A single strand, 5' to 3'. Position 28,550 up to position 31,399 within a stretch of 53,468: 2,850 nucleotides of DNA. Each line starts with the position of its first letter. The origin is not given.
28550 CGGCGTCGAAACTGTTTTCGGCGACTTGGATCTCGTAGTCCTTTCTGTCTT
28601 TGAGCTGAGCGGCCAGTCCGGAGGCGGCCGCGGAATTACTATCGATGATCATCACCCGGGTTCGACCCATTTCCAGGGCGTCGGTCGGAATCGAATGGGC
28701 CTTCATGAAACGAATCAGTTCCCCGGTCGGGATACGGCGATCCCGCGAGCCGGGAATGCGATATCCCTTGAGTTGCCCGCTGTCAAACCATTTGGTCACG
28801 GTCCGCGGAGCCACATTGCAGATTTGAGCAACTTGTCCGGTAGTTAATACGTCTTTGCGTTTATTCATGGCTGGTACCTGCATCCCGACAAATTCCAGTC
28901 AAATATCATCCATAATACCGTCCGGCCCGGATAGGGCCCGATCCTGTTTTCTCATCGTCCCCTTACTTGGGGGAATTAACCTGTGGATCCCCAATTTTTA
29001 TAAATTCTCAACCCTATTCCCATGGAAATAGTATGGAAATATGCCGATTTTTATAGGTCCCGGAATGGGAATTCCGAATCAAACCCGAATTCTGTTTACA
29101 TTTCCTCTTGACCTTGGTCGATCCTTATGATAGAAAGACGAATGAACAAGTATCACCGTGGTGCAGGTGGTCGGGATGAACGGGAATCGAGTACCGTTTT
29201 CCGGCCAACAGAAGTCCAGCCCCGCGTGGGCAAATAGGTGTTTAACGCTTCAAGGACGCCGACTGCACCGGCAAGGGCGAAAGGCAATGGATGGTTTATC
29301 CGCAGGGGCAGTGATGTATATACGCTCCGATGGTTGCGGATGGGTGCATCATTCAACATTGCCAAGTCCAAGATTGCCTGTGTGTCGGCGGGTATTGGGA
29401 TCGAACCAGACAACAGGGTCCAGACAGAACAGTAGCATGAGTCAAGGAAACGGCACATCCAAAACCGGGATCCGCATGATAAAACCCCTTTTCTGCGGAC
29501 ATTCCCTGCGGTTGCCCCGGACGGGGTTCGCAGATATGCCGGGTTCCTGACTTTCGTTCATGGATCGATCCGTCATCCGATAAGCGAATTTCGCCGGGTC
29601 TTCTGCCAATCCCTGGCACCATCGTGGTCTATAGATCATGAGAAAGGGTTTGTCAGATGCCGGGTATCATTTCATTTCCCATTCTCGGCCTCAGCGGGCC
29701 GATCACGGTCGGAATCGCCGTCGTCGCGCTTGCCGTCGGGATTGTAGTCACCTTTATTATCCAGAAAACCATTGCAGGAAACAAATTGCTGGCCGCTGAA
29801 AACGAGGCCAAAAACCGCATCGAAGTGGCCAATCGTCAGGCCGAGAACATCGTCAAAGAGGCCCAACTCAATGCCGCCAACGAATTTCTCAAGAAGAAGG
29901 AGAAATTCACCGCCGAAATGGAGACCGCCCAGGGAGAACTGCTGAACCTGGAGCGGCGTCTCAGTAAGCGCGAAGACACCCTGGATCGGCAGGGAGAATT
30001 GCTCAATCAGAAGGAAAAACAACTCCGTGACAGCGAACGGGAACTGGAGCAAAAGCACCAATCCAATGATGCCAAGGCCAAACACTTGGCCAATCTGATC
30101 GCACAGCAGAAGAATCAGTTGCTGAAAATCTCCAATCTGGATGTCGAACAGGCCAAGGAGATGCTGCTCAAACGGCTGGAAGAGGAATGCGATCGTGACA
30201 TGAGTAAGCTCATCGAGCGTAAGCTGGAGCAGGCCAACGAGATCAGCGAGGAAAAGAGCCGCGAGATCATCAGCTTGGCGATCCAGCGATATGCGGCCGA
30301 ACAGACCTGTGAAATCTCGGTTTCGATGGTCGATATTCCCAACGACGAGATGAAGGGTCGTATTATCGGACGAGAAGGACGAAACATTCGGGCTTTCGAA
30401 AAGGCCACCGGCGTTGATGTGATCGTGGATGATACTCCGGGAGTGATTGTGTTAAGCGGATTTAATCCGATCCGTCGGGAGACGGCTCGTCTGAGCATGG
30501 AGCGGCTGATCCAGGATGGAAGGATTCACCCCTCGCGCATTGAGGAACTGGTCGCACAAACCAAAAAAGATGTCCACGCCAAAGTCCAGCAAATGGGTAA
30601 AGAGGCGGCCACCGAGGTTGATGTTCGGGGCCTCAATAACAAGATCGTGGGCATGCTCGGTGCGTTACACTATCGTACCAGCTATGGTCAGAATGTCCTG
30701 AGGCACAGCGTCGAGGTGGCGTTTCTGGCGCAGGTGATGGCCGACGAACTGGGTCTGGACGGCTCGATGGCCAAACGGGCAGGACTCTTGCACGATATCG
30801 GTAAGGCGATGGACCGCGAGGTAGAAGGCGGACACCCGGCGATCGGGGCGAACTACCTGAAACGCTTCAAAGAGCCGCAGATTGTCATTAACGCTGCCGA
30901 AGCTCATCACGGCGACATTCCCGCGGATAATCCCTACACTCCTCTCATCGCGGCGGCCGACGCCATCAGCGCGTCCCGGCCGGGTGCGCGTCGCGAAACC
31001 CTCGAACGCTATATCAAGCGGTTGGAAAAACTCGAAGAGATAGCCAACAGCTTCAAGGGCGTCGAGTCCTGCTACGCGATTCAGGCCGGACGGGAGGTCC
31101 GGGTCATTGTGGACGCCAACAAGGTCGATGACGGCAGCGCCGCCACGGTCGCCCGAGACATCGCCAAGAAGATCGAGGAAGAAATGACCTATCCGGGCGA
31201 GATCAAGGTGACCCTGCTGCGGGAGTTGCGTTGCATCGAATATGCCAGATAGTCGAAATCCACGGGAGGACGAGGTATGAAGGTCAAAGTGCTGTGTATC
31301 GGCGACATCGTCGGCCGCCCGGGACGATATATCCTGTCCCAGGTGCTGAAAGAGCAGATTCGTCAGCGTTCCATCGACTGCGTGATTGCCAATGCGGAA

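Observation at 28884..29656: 773-bp ORF-poor gap upstream of rny with nested long-range helices: candidate large structured RNA or regulatory leader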

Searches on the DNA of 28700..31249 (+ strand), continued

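Call 74: search_with_rna_model(model_id=R2, sources=[window, L016, L017, L018, L019, L020, L021, L022, L023, L024, L025, L026, L027, L028, L029, L030, L031, L032, L033, L034, L035, L036, L037, L038, L039, L041, L042, L043, L044, L045, L046, L047, L048, L049, L050, L051, L052, L053, L054, L055, L056, L057, L058, L059, L060, L061, L062, L063, L064, L065, L066, L067, L068, L069, L070, L071, L072, L073, L074, L075, L076, L077, L078, L079, L080, L012, L009], max_evalue=10)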
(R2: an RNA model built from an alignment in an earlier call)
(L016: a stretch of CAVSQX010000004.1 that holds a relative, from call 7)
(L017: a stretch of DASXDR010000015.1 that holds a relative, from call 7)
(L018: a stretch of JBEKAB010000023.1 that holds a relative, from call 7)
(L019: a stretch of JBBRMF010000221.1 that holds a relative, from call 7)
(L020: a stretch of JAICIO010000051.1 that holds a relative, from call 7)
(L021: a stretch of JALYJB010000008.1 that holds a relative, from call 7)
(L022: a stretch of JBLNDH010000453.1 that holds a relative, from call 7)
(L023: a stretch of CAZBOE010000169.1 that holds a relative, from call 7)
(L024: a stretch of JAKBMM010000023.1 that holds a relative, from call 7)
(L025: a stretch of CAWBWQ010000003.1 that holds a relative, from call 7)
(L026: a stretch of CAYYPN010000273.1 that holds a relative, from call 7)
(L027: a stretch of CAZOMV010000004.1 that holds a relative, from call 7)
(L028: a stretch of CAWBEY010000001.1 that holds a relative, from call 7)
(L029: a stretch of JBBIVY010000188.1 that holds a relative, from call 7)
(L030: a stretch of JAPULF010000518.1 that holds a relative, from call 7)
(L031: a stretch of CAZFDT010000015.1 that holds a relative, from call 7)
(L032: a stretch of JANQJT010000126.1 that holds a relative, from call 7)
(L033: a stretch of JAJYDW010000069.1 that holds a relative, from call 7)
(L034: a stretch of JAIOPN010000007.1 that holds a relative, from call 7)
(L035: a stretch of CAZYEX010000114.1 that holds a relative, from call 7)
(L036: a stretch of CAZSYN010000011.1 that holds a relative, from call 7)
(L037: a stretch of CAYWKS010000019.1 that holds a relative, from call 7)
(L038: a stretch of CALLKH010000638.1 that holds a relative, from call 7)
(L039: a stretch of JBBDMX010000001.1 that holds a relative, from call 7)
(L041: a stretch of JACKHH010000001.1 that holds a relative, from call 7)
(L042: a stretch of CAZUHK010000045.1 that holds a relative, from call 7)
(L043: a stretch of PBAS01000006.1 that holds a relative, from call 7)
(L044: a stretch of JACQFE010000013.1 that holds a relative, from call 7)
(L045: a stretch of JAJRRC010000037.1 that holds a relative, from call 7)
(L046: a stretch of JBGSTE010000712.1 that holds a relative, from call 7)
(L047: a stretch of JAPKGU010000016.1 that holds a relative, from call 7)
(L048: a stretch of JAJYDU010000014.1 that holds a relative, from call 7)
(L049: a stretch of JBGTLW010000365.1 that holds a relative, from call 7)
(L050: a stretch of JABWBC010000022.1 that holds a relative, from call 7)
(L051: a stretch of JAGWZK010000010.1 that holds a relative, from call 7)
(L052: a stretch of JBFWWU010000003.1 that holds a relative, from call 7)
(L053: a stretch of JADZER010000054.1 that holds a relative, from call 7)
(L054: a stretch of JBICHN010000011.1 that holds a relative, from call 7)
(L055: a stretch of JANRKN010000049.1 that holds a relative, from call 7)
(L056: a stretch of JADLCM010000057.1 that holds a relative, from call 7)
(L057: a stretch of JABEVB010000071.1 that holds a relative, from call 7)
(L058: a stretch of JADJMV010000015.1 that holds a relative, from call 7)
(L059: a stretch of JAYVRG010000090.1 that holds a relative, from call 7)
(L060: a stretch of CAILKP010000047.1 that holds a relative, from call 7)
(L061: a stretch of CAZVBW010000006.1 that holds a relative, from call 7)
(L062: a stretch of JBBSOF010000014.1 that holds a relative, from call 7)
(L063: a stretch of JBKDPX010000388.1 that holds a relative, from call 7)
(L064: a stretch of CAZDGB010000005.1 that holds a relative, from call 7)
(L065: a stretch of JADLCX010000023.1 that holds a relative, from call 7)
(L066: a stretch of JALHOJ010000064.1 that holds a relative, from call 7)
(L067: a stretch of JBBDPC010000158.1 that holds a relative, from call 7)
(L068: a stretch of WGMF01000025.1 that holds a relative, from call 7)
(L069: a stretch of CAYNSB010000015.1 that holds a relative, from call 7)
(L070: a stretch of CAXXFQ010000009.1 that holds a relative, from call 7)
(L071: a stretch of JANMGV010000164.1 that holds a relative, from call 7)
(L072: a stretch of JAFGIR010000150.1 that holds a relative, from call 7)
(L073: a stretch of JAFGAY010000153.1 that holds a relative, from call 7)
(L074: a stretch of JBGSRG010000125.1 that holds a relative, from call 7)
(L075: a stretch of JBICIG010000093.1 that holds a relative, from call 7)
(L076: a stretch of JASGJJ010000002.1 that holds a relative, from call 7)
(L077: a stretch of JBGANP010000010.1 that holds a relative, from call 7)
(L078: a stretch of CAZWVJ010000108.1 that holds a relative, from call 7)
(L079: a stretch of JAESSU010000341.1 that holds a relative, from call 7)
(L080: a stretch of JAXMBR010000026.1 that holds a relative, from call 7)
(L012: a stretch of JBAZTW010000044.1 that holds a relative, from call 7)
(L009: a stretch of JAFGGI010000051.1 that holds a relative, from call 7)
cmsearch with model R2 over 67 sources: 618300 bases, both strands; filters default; matches with E-value up to 10: 3.
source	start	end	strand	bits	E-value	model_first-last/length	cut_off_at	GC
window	29244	29401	+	57.9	1.7e-10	1-99/99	no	0.54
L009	3667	3754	+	51.8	5.1e-09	1-99/99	no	0.45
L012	3662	3757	+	34.4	7.9e-05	1-99/99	no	0.43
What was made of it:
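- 29244..29401 (+): Conserved core, an irregular hairpin. P1/P2 are 29257-29274 with 29374-29390. P3 is GGGC 29275-29278 with GUCC 29366-29369 and has an invariant G-U. The internal loop is GAAA 29279-29282 opposite AA 29364-29365. P4 is 29283-29289 with 29357-29363. A clade-specific P4 extension covers 29290-29350. Model R2, built only from metagenome sequences, finds it at 57.9 bits, E 1.7e-10 (call 74).
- R2, built without the window, recovers the window copy at E 1.7e-10 (call 74).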

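Call 78: search_with_rna_model(model_id=R2, sources=[L190, L191, L186, L189], max_evalue=1, show_alignments=2)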
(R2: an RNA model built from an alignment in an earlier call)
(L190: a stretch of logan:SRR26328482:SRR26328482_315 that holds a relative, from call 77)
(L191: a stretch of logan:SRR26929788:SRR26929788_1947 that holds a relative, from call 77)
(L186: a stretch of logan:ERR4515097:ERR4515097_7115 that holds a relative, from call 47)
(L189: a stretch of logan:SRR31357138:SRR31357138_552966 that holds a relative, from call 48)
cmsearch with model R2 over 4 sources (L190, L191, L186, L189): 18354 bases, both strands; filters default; matches with E-value up to 1: 4.
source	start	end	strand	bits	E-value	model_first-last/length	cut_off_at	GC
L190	1143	1245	+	70.3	5.6e-15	1-99/99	no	0.51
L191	1143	1245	+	70.3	5.6e-15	1-99/99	no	0.51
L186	1077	1233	+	61.5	7e-13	1-99/99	no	0.52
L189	1088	1245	+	57.9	5.1e-12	1-99/99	no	0.54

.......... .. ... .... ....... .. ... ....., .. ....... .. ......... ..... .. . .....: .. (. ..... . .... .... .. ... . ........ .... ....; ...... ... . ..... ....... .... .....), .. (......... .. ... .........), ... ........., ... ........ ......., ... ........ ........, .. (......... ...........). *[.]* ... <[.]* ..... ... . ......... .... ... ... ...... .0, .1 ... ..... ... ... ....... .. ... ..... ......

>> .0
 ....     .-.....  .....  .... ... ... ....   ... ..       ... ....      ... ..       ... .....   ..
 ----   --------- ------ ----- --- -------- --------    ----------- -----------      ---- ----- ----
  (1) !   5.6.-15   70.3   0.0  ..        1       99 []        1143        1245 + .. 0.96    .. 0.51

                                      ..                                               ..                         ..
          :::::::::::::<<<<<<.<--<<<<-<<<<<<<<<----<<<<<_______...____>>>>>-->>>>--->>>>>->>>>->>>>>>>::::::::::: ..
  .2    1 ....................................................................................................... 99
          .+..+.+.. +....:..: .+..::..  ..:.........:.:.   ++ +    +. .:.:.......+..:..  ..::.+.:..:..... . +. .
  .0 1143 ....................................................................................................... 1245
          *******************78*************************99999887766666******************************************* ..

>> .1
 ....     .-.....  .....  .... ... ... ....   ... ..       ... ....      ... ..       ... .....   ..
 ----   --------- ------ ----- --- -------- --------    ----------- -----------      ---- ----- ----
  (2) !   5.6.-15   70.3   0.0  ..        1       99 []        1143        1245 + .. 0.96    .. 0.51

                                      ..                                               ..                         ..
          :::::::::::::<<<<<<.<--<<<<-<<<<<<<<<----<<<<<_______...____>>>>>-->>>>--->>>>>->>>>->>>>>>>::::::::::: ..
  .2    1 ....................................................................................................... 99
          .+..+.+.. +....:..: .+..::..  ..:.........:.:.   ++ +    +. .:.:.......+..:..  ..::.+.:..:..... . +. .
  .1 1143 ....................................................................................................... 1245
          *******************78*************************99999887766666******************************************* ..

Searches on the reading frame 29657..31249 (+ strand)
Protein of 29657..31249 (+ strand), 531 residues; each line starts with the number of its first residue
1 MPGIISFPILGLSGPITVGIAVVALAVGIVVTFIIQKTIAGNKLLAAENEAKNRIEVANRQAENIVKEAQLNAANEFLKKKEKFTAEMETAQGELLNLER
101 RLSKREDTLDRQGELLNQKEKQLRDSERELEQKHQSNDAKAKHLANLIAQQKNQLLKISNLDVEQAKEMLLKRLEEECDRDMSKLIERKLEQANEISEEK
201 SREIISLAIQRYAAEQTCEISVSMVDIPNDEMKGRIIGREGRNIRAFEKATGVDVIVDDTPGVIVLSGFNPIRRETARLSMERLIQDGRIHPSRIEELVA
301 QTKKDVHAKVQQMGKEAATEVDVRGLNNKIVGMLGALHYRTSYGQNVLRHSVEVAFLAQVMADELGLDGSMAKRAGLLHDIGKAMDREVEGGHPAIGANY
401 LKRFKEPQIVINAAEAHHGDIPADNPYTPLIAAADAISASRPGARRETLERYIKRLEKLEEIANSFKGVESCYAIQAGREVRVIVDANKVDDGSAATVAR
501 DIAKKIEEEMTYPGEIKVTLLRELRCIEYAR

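Call 7: find_related_loci(query=window:29657-31249:+, collection=genome_contigs, flank=4000)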
Query window:29657-31249:+ (531 aa) in genome_contigs; peptide patterns used: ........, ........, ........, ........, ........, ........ (x = any residue, [..] = any of these).
600 stretches matched a pattern (row limit reached: there are more); 589 encode a relative of the query (tblastn E <= 1e-3); the best 80 are kept; 80 distinct loci.
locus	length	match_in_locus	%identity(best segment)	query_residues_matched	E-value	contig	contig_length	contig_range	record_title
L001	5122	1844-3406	74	9-531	0e+0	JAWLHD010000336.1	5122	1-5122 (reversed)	MAG: Anaerohalosphaeraceae bacterium isolate 30dZY2.bin.36 NODE_19945_length_5122_cov_2.903444, whole genome shotgun seq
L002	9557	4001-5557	74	12-531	0e+0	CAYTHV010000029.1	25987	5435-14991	MAG TPA_asm: uncultured Pirellulales bacterium isolate SRP272421_co2_433 genome assembly, contig: NODE_4727_length_25987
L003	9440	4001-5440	78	52-531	0e+0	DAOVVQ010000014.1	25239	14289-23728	MAG TPA_asm: Planctomycetota bacterium isolate CSMAG_1709 CSMAG_1709_k141_3556191_length_25239_cov_9.1512, whole genome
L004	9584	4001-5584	73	9-531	0e+0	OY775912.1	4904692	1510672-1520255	MAG: Anaerohalosphaeraceae bacterium isolate 978f9c3d-91dc-4e11-95ec-8fa255ba7f00 genome assembly, chromosome: 1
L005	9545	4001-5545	73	17-531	0e+0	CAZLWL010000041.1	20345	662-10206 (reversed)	MAG TPA_asm: uncultured Pirellulales bacterium isolate SRP068000_co1_351 genome assembly, contig: NODE_3599_length_20345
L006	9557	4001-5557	73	13-531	0e+0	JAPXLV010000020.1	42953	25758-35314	MAG: Phycisphaerae bacterium isolate binned_ad_5.28 NODE_845_length_42953_cov_2.417503, whole genome shotgun sequence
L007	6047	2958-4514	73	12-531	0e+0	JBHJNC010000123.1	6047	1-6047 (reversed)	MAG: Gimesia maris isolate bin.T2.3 T2_contig_67874, whole genome shotgun sequence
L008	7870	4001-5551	69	15-531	0e+0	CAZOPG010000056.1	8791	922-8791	MAG TPA_asm: uncultured Planctomycetaceae bacterium isolate binchicken_co181_78 genome assembly, contig: NODE_16519_leng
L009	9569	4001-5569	67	9-531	0e+0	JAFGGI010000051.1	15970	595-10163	MAG: Sedimentisphaerales bacterium isolate Zod_Metabat.1380 k87_12070336, whole genome shotgun sequence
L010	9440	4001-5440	73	52-531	0e+0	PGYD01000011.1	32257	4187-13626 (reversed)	MAG: Planctomycetes bacterium HGW-Planctomycetes-1 bjp_ig2158_scaffold_490, whole genome shotgun sequence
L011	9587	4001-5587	68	3-531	0e+0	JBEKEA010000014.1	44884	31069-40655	MAG: Sedimentisphaerales bacterium isolate SPRUCE 196 SPRUCE_196_14, whole genome shotgun sequence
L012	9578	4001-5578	68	6-531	0e+0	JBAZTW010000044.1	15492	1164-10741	MAG: Phycisphaerae bacterium isolate SO_2017_GW1_212 NODE_14226_length_15492_cov_1.434754_OW334_2017, whole genome shotg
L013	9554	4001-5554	73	13-531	0e+0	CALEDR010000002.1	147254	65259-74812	MAG: uncultured Phycisphaerae bacterium isolate N1_Bin_MAXBIN__136_1 genome assembly, contig: c_000001712541, whole geno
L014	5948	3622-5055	73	54-531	0e+0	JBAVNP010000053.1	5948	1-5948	MAG: Sedimentisphaerales bacterium isolate MFD03833_ilm_asm_bin2 k127_79478, whole genome shotgun sequence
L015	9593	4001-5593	86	1-531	0e+0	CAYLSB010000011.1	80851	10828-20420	MAG TPA_asm: uncultured Pirellulales bacterium isolate binchicken_co7_35 genome assembly, contig: NODE_576_length_80851_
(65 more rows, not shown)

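Call 46: find_homologous_proteins(query=window:29657-31249:+, max_evalue=1e-100)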
Query window:29657-31249:+ (531 aa): 7995 proteins with E <= 1e-100 among 8000 candidates; the best 120 are listed.
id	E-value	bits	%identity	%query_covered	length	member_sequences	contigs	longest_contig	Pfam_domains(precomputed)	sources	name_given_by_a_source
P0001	0.0e+0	1130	100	100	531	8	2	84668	PF00013.36,PF12072.14,PF01966.29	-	-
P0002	2.7e-288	975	86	100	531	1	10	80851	PF00013.36,PF12072.14,PF01966.29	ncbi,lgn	-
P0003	4.4e-249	845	76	98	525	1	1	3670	PF00013.36,PF12072.14,PF01966.29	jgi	-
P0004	5.5e-249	845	76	98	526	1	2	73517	PF00013.36,PF12072.14,PF01966.29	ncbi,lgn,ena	-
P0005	5.9e-249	845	80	91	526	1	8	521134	PF00013.36,PF12072.14,PF01966.29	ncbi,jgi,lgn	ncbi:ribonuclease Y [Anaerohalosphaeraceae bacterium U12dextr]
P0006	3.6e-248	842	77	93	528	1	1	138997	PF00013.36,PF12072.14,PF01966.29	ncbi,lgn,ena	-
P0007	7.5e-248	841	76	97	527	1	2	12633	PF00013.36,PF12072.14,PF01966.29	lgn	-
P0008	1.3e-247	841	80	91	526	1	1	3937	PF00013.36,PF12072.14,PF01966.29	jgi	-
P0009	5.9e-247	838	75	99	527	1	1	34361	PF00013.36,PF12072.14,PF01966.29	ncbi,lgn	ncbi:MAG: ribonuclease Y [Anaerohalosphaeraceae bacterium]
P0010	6.2e-247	838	75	98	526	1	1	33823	PF00013.36,PF12072.14,PF01966.29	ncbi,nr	ncbi:MAG: ribonuclease Y [Sedimentisphaerales bacterium]|nr:ribonuclease Y [Sedimentisphaerales bact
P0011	8.0e-247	838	80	91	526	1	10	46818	PF00013.36,PF12072.14,PF01966.29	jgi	-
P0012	9.2e-247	838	75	100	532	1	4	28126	PF00013.36,PF12072.14,PF01966.29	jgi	-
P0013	1.3e-246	837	80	91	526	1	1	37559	PF00013.36,PF12072.14,PF01966.29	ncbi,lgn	-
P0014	1.7e-246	837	75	98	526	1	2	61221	PF00013.36,PF12072.14,PF01966.29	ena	-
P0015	3.0e-246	836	75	98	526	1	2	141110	PF00013.36,PF12072.14,PF01966.29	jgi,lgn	-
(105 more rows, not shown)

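Call 47: find_encoding_contigs(protein=P0002, flank=1500, max_places=10)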
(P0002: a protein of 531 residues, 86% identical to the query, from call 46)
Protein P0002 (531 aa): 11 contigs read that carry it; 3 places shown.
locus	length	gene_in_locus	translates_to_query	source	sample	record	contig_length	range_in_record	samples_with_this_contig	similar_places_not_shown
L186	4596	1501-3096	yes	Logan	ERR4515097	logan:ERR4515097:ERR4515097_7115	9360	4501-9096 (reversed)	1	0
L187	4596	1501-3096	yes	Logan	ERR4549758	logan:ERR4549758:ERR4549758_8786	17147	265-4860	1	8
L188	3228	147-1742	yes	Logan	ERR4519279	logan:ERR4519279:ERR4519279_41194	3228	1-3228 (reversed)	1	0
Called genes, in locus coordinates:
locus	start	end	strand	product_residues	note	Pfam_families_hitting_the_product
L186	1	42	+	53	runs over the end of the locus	-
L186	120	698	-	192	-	PF12728:HTH_17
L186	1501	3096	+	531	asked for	PF12072:RNase_Y_N, PF00013:KH_1, PF01966:HD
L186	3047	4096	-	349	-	-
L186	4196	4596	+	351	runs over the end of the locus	PF12728:HTH_17 (faint)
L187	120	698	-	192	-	PF12728:HTH_17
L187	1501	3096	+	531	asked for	PF12072:RNase_Y_N, PF00013:KH_1, PF01966:HD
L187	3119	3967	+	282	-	PF13277:YmdB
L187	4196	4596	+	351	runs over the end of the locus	PF12728:HTH_17 (faint)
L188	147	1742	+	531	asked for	PF12072:RNase_Y_N, PF00013:KH_1, PF01966:HD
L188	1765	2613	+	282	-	PF13277:YmdB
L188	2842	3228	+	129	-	?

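Call 48: find_encoding_contigs(protein=P0001, flank=1500, max_places=10)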
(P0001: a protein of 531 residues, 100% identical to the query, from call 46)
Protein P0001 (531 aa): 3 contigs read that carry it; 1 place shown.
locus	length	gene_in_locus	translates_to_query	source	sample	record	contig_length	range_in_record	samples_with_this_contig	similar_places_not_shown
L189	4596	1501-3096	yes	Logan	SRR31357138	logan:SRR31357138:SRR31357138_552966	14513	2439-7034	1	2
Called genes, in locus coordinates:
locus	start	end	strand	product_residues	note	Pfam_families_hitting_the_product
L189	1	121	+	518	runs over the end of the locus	PF00479:G6PD_N, PF02781:G6PD_C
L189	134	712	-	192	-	PF12728:HTH_17, PF00072:Response_reg (weak)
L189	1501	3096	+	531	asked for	PF12072:RNase_Y_N, PF00013:KH_1, PF01966:HD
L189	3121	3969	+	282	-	PF13277:YmdB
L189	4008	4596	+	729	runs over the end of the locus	PF13174:TPR_6 (faint), PF13181:TPR_8 (faint), PF07719:TPR_2 (weak), PF13414:TPR_11, PF14559:TPR_19 (weak), PF13424:TPR_12 (weak), PF13432:TPR_16 (weak), PF00515:TPR_1 (weak), +6 more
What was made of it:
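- Checked: It is 773 nt, or 788 nt if the regulator gene starts at ATG 28868 as called in relatives (call 48).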

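Call 77: find_encoding_contigs(protein=P0005, flank=1500, max_places=2)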
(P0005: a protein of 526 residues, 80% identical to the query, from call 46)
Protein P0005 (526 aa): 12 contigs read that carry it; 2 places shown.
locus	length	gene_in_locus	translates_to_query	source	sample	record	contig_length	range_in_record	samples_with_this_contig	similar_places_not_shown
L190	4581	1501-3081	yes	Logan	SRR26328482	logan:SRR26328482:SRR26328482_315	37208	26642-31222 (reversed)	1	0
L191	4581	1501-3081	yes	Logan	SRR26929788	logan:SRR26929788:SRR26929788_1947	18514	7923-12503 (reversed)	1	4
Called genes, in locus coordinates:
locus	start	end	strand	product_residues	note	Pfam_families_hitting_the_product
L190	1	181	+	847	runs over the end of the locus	PF10544:T5orf172, PF13455:MUG113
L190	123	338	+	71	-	-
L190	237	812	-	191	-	PF12728:HTH_17, PF00072:Response_reg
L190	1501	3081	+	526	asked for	PF12072:RNase_Y_N, PF00013:KH_1, PF01966:HD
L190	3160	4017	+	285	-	PF13277:YmdB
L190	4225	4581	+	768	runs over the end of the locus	PF00930:DPPIV_N, PF02129:Peptidase_S15 (weak), PF00326:Peptidase_S9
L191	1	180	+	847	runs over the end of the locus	PF10544:T5orf172, PF13455:MUG113, PF04851:ResIII (faint)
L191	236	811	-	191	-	PF12728:HTH_17, PF00072:Response_reg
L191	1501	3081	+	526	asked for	PF12072:RNase_Y_N, PF00013:KH_1, PF01966:HD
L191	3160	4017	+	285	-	PF13277:YmdB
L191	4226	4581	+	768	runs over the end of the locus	PF00930:DPPIV_N, PF02129:Peptidase_S15 (weak), PF00326:Peptidase_S9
